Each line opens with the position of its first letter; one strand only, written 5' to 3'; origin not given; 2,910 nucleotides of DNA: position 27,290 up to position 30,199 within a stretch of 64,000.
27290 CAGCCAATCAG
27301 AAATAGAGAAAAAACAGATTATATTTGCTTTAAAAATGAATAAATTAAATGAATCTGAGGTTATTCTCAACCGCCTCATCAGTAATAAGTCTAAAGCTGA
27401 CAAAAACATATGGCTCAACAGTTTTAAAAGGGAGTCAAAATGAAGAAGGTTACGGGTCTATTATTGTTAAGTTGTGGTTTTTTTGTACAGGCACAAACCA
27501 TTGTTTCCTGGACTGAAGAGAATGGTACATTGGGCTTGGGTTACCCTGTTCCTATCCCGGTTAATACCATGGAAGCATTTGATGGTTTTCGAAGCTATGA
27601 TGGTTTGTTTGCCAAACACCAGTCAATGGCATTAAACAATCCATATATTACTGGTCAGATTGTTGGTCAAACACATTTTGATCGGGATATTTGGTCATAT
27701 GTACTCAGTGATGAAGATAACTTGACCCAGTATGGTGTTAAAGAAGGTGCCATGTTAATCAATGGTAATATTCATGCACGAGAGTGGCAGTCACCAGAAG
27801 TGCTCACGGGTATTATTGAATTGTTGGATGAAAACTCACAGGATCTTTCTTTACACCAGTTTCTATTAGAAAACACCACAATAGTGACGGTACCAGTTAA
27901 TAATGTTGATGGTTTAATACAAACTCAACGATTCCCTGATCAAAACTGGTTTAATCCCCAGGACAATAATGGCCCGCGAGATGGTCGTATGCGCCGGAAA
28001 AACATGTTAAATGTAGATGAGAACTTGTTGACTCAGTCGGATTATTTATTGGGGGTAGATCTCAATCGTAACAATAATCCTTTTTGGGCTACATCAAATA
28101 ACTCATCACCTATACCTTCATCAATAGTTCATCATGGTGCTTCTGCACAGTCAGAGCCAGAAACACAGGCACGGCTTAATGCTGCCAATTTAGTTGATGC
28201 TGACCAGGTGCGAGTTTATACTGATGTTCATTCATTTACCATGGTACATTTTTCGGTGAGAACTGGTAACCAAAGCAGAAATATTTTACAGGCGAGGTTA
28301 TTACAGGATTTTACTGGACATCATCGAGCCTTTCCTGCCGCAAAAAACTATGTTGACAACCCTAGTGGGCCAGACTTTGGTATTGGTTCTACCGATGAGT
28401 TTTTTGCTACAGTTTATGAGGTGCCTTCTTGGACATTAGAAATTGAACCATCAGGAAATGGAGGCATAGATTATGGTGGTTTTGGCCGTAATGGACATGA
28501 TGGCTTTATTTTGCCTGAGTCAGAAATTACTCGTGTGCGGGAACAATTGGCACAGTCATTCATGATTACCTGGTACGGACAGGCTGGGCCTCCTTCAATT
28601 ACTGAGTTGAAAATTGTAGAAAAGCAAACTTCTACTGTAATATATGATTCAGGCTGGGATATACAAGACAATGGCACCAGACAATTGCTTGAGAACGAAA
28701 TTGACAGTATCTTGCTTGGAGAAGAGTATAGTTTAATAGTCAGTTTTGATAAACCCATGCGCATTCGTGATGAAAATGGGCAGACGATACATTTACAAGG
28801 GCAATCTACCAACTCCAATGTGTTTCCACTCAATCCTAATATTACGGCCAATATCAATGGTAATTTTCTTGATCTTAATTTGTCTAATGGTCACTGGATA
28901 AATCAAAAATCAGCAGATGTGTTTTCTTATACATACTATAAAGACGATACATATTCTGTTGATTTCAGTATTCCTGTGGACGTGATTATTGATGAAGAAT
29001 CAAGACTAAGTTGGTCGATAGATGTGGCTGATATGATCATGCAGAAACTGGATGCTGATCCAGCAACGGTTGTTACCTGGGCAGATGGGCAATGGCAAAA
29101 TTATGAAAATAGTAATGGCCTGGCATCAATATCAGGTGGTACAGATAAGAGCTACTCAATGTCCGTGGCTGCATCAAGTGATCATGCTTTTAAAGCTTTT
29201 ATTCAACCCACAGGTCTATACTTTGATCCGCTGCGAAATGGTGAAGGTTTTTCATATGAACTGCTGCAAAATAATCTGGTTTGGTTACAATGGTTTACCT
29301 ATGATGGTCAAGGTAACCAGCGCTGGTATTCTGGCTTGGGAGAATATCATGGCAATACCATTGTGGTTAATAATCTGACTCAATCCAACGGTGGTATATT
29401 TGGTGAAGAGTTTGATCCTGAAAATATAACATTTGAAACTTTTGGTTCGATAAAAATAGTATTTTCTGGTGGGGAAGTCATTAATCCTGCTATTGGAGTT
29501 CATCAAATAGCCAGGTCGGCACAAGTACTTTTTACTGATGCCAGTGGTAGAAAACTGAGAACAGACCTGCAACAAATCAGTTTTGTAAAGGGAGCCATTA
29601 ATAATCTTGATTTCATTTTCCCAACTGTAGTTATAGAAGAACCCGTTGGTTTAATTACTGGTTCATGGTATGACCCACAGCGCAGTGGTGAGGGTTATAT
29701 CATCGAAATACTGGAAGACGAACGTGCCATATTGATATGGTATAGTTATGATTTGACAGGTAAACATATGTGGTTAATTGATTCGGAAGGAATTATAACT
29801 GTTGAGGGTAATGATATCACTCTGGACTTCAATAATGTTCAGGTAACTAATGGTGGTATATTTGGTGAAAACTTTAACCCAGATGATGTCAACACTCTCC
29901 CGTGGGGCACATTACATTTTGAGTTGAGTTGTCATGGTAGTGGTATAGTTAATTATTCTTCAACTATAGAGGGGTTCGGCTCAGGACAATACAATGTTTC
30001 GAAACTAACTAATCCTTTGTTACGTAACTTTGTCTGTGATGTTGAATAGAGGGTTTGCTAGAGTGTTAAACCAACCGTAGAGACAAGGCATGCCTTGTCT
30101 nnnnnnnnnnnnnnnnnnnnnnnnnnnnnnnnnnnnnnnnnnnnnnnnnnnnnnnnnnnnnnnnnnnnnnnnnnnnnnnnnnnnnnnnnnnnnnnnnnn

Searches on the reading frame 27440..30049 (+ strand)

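Call 3: search_protein_families(library=pfam, proteins=[window:27440-30049:+], max_evalue=0.01)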
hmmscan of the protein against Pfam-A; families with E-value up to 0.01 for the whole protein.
window:27440-30049:+ (869 aa): 1 family
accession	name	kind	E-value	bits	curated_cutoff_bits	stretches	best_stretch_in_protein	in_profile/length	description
PF00246.29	Peptidase_M14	-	2.8e-29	103.1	21.6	1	63-370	8-283/286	Zinc carboxypeptidase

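Call 91: search_protein_families(library=padloc, proteins=[window:27440-30049:+], max_evalue=0.001)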
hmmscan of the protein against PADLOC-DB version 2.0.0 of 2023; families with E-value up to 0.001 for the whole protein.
window:27440-30049:+ (869 aa): 0 families

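Call 92: search_protein_families(library=ncbifam, proteins=[window:27440-30049:+], max_evalue=0.001)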
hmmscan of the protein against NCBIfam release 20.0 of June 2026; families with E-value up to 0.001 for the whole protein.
window:27440-30049:+ (869 aa): 0 families
